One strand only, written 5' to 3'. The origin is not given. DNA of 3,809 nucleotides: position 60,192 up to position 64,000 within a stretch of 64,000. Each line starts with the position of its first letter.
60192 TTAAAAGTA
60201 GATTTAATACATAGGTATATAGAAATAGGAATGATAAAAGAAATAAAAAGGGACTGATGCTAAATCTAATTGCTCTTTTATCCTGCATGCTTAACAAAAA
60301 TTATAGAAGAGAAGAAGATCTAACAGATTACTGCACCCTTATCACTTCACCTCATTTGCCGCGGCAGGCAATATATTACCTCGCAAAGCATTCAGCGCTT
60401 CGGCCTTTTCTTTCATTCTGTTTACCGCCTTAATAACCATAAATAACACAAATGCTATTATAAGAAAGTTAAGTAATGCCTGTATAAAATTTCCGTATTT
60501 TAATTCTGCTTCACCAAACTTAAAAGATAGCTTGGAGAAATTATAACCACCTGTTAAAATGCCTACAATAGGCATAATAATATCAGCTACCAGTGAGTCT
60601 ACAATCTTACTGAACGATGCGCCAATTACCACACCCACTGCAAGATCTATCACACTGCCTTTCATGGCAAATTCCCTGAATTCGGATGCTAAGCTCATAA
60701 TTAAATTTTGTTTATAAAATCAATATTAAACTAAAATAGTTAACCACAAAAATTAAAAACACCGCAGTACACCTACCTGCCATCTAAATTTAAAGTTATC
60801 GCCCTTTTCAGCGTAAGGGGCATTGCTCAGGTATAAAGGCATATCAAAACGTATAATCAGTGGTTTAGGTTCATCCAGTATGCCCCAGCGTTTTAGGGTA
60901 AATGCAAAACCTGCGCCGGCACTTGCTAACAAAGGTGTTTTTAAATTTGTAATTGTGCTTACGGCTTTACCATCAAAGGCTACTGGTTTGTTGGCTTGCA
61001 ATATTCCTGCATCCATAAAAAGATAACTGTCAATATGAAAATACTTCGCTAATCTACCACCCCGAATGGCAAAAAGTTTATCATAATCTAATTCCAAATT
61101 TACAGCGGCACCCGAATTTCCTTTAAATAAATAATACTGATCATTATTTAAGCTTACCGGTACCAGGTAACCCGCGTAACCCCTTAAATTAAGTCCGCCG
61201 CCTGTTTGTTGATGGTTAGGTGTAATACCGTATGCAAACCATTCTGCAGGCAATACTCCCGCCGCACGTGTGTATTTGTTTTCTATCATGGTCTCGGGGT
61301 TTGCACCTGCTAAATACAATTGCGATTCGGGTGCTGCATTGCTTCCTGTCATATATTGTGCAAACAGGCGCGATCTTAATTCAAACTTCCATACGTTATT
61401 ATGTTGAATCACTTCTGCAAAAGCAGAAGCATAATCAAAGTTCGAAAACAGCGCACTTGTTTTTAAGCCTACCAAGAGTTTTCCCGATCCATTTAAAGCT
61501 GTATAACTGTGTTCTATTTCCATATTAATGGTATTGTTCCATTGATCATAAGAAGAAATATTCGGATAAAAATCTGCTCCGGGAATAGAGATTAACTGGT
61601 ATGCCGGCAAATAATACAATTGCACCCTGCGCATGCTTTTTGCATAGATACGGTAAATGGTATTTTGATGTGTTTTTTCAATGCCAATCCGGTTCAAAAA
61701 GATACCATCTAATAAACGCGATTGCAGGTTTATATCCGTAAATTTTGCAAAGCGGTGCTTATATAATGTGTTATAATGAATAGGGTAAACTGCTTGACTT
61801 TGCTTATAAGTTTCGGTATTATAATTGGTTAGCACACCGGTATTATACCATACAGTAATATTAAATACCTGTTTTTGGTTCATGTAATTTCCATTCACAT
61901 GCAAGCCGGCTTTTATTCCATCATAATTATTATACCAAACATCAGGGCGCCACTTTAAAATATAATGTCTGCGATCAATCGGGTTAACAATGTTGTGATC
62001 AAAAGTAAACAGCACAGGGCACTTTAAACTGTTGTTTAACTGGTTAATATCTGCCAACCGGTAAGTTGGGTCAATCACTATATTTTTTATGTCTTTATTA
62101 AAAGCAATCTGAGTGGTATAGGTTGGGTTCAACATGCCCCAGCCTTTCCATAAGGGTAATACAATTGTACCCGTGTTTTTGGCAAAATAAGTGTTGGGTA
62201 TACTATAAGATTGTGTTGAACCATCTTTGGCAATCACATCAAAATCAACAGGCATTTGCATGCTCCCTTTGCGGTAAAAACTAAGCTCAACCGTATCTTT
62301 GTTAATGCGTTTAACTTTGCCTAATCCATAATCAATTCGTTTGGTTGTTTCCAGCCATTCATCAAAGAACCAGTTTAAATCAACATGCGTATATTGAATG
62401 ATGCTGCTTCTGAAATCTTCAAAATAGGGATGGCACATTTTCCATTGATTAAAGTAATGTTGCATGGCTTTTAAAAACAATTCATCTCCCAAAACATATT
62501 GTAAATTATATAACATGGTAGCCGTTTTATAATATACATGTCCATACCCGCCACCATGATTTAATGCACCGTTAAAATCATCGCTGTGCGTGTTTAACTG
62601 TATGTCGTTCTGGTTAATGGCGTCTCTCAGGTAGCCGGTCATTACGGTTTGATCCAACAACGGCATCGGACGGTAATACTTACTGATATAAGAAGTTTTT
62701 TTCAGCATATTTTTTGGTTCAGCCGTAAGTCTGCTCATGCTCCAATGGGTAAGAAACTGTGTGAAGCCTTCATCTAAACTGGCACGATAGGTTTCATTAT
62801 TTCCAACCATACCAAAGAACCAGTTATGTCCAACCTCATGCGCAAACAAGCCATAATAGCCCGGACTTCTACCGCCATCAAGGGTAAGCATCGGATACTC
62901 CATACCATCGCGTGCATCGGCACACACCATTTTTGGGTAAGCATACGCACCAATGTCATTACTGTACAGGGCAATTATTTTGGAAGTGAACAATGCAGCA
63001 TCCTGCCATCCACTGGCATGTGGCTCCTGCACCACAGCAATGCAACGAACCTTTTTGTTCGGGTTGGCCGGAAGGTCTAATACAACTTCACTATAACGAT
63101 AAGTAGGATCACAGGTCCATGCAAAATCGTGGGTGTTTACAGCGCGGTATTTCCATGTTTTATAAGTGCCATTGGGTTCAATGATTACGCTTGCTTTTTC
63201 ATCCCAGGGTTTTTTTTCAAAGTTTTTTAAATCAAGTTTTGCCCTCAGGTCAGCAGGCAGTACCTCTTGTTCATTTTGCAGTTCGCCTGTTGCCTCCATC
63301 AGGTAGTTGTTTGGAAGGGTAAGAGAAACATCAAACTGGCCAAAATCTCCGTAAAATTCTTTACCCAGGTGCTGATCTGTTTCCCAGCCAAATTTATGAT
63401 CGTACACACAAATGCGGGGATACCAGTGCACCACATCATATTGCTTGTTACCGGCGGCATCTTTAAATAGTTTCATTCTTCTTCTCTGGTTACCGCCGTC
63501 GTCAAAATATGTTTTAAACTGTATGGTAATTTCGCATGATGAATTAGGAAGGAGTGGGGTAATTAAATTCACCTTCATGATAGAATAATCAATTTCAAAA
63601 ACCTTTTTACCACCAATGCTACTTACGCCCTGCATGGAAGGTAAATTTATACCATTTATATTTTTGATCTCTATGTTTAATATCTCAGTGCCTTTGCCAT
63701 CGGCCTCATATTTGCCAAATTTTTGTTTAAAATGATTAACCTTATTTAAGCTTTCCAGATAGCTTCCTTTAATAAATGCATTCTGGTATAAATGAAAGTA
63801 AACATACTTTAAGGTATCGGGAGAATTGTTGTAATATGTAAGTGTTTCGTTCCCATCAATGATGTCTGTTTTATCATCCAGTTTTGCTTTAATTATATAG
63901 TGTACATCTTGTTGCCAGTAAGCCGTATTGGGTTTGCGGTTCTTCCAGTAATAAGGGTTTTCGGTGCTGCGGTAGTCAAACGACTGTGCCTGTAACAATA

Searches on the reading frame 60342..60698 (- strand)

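Call 61: search_protein_families(library=pfam, proteins=[window:60342-60698:-], max_evalue=0.0001)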
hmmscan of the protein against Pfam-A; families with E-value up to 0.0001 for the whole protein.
window:60342-60698:- (118 aa): 1 family
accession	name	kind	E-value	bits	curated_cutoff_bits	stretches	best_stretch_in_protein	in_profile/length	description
PF01741.23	MscL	-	8.2e-38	130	27.4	1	4-101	2-104/123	Large-conductance mechanosensitive channel, MscL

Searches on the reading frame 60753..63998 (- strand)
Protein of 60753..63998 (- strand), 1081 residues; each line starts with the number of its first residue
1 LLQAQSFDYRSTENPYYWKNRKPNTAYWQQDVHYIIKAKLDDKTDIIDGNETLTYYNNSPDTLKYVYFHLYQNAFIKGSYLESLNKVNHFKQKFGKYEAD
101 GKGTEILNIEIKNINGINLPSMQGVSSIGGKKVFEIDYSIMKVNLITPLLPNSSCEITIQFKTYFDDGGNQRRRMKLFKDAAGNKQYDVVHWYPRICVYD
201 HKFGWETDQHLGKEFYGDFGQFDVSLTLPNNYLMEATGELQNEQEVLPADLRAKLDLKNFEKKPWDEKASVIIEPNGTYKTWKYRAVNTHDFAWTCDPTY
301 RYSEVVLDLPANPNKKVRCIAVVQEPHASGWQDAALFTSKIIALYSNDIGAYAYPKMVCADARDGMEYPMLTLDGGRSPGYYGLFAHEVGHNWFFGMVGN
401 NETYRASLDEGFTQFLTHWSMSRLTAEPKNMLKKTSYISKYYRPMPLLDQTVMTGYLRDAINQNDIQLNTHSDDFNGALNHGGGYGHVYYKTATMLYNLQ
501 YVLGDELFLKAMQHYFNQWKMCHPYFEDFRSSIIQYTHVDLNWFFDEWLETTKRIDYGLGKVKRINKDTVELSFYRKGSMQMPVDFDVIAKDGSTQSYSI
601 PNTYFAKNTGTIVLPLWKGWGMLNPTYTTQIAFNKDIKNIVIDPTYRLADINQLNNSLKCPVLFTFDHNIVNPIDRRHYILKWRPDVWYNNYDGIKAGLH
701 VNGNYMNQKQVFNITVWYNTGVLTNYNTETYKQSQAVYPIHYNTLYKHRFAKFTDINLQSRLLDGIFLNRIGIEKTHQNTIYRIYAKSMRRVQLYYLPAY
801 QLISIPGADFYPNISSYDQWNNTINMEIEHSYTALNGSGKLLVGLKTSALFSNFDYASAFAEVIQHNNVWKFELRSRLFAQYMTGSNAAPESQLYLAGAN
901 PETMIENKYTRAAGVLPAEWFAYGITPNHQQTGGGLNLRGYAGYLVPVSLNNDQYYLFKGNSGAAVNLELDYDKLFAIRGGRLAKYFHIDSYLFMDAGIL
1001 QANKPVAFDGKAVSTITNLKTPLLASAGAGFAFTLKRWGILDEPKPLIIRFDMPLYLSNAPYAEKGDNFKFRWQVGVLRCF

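Call 61: search_protein_families(library=pfam, proteins=[window:60753-63998:-], max_evalue=0.0001)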
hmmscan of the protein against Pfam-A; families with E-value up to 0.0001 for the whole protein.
window:60753-63998:- (1081 aa): 1 family
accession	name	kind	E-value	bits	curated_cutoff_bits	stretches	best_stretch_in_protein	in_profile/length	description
PF01433.26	Peptidase_M1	-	1.3e-12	48.2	27.7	1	385-548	71-218/218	Peptidase family M1 domain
